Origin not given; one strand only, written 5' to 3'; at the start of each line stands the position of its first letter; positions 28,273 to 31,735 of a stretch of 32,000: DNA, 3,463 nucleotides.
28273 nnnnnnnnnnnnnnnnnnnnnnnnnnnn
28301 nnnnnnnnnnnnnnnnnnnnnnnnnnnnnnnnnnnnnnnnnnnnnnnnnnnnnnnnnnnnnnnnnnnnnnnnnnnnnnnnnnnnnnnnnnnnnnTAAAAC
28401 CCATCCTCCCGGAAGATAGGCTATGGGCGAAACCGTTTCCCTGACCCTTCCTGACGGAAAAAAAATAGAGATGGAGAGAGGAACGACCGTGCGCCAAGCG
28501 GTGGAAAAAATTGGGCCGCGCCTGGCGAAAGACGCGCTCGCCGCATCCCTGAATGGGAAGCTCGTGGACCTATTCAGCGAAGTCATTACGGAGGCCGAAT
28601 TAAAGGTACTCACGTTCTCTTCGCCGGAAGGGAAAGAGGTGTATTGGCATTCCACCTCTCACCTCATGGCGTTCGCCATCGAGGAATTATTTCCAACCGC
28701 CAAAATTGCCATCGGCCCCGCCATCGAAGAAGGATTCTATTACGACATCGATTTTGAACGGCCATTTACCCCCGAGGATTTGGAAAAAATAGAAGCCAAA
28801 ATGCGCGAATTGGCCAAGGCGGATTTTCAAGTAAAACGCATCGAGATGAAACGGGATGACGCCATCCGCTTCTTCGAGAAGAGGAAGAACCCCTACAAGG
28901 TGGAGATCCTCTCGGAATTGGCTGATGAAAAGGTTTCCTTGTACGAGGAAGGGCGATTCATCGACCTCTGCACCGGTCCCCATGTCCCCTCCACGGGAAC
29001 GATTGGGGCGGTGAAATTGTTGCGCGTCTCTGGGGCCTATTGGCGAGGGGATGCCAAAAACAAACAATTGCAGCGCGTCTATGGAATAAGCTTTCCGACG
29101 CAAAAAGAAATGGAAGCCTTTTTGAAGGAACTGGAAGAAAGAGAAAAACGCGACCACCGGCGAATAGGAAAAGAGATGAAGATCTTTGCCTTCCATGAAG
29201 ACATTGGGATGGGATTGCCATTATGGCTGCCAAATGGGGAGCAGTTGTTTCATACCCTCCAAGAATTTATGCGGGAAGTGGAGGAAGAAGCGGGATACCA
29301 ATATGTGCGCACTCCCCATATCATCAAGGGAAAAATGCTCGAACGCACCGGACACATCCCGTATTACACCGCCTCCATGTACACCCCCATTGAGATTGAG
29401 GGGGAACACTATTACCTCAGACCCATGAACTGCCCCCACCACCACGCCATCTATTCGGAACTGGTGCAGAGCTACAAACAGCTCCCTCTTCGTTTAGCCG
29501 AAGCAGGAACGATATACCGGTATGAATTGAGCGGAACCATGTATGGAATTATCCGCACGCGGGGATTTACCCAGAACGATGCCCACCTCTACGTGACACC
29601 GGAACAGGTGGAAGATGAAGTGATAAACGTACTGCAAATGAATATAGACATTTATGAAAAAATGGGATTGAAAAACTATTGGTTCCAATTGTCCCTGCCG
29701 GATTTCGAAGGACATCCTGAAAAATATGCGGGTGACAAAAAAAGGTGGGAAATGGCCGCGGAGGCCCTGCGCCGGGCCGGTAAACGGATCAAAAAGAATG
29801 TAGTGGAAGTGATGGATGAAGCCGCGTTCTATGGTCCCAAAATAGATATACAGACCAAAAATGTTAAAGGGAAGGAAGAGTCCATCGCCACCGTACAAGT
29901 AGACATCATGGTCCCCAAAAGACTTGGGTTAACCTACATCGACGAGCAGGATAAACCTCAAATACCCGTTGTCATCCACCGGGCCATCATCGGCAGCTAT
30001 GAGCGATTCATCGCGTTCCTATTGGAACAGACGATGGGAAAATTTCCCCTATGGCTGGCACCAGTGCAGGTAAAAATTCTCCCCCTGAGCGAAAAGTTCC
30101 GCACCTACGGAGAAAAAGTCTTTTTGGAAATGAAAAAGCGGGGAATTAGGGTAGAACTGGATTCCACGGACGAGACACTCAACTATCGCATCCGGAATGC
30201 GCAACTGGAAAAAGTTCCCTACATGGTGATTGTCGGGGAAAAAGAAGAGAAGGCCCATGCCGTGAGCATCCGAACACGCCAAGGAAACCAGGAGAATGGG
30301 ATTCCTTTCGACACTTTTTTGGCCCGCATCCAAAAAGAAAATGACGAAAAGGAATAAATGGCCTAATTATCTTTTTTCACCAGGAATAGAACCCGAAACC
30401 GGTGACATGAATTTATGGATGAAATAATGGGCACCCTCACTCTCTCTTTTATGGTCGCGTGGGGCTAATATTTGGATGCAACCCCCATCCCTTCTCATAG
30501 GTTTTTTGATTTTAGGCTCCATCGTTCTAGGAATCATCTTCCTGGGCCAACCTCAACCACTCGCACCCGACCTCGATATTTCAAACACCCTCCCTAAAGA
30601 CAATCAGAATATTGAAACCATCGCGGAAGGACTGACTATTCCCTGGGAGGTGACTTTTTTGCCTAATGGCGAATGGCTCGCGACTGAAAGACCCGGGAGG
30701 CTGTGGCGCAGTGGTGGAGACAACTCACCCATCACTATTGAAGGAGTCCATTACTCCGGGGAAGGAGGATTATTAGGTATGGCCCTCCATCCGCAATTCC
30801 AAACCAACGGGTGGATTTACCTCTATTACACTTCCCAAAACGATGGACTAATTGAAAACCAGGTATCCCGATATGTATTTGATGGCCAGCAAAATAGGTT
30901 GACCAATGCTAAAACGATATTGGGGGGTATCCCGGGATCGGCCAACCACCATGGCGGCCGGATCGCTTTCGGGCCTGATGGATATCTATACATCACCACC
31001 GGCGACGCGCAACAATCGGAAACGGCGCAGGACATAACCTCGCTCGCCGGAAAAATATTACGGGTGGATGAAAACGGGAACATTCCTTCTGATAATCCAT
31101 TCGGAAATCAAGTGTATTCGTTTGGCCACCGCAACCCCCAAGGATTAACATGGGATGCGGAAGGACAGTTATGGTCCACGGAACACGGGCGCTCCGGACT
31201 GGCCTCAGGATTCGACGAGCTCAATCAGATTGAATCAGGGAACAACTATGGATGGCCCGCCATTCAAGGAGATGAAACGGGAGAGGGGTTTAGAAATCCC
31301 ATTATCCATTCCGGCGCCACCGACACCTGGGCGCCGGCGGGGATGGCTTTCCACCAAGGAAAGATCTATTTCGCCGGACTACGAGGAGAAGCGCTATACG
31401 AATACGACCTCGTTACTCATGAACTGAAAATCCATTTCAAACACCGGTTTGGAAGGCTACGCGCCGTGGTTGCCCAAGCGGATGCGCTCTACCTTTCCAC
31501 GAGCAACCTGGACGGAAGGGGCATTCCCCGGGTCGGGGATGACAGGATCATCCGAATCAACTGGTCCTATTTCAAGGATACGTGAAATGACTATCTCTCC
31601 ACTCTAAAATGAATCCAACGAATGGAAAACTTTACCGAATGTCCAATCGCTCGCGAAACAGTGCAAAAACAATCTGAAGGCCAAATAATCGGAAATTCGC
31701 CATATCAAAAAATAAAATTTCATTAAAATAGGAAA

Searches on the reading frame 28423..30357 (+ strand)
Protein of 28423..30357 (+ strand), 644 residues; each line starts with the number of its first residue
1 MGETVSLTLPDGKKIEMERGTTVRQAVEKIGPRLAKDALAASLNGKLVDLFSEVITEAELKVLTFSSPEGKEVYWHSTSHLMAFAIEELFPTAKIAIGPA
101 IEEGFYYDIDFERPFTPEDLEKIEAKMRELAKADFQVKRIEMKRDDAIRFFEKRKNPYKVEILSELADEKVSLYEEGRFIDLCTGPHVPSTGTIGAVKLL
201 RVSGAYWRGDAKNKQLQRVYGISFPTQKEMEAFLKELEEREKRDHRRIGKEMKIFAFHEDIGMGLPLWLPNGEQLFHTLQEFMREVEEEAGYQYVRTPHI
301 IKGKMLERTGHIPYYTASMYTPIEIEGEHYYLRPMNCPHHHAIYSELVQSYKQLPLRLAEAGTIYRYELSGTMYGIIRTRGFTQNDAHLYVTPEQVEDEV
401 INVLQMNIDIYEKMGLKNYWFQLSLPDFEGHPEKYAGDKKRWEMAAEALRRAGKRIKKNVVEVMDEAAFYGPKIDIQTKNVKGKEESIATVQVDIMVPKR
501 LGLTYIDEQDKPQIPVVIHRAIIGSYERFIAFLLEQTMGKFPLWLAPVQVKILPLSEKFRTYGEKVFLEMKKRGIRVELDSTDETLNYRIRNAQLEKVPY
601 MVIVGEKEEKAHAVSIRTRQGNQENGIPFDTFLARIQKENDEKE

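Call 18: find_related_loci(query=window:28423-30357:+, collection=genome_contigs, flank=6000)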
Query window:28423-30357:+ (644 aa) in genome_contigs; peptide patterns used: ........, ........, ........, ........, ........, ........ (x = any residue, [..] = any of these).
600 stretches matched a pattern (row limit reached: there are more); 525 encode a relative of the query (tblastn E <= 1e-3); the best 80 are kept; 80 distinct loci.
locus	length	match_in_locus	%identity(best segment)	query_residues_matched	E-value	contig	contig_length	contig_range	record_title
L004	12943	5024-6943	76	4-643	0e+0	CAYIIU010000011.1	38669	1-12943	MAG TPA_asm: uncultured archaeon isolate ERP119705_co23_96 genome assembly, contig: NODE_788_length_38669_cov_7.291190,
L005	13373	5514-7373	48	11-639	0e+0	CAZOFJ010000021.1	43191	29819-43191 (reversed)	MAG TPA_asm: uncultured Nitrospirota bacterium isolate SRP287051_co2_246 genome assembly, contig: NODE_1942_length_43191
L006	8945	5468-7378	46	3-643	0e+0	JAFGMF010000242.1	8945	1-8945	MAG: Candidatus Cloacimonadota bacterium isolate Zod_Metabat.458 k87_6919008, whole genome shotgun sequence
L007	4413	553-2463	45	3-643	0e+0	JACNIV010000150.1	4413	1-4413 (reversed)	MAG: Candidatus Cloacimonadota bacterium isolate NIOZ-UU2 NIOZ-UU_NODE_26422_length_4413_cov_3.99013, whole genome shotg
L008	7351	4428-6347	46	5-643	0e+0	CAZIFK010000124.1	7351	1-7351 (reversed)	MAG TPA_asm: uncultured bacterium isolate binchicken_co62_21 genome assembly, contig: NODE_5033_length_7351_cov_9.155016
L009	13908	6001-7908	46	5-639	0e+0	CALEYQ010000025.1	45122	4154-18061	MAG TPA_asm: uncultured Bacteroidetes bacterium isolate SRR7515930_bin.19_CONCOCT_v1.1_MAG genome assembly, contig: ERZ8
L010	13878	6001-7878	46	5-639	0e+0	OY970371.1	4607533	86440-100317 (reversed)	MAG: Candidatus Manganitrophaceae bacterium isolate MFD03066.bin.c.2 genome assembly, chromosome: 1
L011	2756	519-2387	46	5-626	0e+0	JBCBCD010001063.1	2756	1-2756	MAG: Bacteroidota bacterium isolate J06592_3 NODE_7125_length_2756_cov_5.282858, whole genome shotgun sequence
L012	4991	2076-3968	44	5-639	0e+0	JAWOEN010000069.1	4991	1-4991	MAG: Candidatus Cloacimonadales bacterium isolate BLK5-3.bin.22 k191_1276115, whole genome shotgun sequence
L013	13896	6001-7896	46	5-636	0e+0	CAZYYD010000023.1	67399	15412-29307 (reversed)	MAG TPA_asm: uncultured Ignavibacteriaceae bacterium isolate SRP178699_co1_24 genome assembly, contig: NODE_324_length_6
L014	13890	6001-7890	43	7-640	0e+0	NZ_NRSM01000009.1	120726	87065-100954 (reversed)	Ectothiorhodospira shaposhnikovii strain DSM 243 scaffold0009, whole genome shotgun sequence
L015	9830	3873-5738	46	5-626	0e+0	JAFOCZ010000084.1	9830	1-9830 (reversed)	MAG: Alistipes sp. isolate RGIG355 Dairy_cattle_Colon-3__c345387, whole genome shotgun sequence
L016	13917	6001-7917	45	3-639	0e+0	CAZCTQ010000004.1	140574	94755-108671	MAG TPA_asm: uncultured Aureispira sp. isolate binchicken_co351_87 genome assembly, contig: NODE_88_length_140574_cov_16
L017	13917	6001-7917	45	5-643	0e+0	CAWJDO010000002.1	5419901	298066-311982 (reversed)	MAG: Bryobacterales bacterium isolate MFD06435.bin.1.198 genome assembly, contig: contig_17008, whole genome shotgun seq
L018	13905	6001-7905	44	4-638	0e+0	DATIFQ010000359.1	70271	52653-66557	MAG TPA_asm: Bryobacteraceae bacterium isolate SMAG_U16399 k141_118056, whole genome shotgun sequence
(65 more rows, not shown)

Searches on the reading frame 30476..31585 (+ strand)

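Call 46: search_protein_families(library=pfam, proteins=[window:30476-31585:+], max_evalue=0.01)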
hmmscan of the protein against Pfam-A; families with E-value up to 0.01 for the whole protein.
window:30476-31585:+ (369 aa): 1 family
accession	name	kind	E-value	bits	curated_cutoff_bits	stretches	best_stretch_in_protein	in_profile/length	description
PF07995.17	GSDH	-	7.9e-78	262.5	25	1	53-348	1-329/332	Glucose / Sorbosone dehydrogenase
